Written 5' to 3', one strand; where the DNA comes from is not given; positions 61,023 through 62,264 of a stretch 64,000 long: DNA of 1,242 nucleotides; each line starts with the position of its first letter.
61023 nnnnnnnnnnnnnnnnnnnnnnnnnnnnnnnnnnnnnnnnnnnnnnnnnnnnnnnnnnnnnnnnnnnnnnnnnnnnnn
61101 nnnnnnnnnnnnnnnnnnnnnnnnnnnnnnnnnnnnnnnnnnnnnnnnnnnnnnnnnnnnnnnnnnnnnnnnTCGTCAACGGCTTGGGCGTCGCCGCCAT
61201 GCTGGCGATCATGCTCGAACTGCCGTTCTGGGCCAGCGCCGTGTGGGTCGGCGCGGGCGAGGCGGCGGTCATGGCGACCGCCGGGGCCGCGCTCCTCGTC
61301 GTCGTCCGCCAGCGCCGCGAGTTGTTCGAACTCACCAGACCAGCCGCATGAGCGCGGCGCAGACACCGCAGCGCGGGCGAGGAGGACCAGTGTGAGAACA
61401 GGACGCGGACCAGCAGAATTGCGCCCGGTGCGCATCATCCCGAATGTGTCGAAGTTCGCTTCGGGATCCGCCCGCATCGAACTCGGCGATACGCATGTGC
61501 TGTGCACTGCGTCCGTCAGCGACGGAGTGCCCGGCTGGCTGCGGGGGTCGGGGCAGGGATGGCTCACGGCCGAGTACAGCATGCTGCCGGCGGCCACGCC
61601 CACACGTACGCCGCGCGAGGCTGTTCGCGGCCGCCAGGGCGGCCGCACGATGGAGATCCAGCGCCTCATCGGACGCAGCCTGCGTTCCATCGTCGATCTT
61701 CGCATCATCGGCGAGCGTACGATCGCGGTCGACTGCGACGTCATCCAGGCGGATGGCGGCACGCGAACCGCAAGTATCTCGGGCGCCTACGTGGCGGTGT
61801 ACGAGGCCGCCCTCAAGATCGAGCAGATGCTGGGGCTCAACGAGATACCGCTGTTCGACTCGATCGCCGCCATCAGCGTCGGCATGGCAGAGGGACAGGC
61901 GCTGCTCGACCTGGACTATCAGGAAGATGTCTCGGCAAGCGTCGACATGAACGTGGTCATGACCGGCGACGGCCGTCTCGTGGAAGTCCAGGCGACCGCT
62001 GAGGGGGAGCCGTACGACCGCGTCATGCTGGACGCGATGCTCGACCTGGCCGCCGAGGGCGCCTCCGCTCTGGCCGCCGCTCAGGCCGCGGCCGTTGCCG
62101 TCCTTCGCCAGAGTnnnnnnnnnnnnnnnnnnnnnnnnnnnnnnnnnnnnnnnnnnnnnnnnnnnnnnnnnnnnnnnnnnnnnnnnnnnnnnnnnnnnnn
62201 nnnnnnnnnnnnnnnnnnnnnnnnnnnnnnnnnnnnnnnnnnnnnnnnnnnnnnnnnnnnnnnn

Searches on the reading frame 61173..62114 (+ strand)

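Call 21: search_protein_families(library=pfam, proteins=[window:61173-62114:+], max_evalue=0.001)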
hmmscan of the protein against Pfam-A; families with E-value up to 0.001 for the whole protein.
window:61173-62114:+ (314 aa): 2 families
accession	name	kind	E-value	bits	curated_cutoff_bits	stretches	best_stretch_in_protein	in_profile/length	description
PF01138.27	RNase_PH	-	2e-27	96.6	25.5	1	82-212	1-127/130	3' exoribonuclease family, domain 1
PF03725.20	RNase_PH_C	-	1.6e-09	38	20.8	1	230-295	2-66/67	3' exoribonuclease family, domain 2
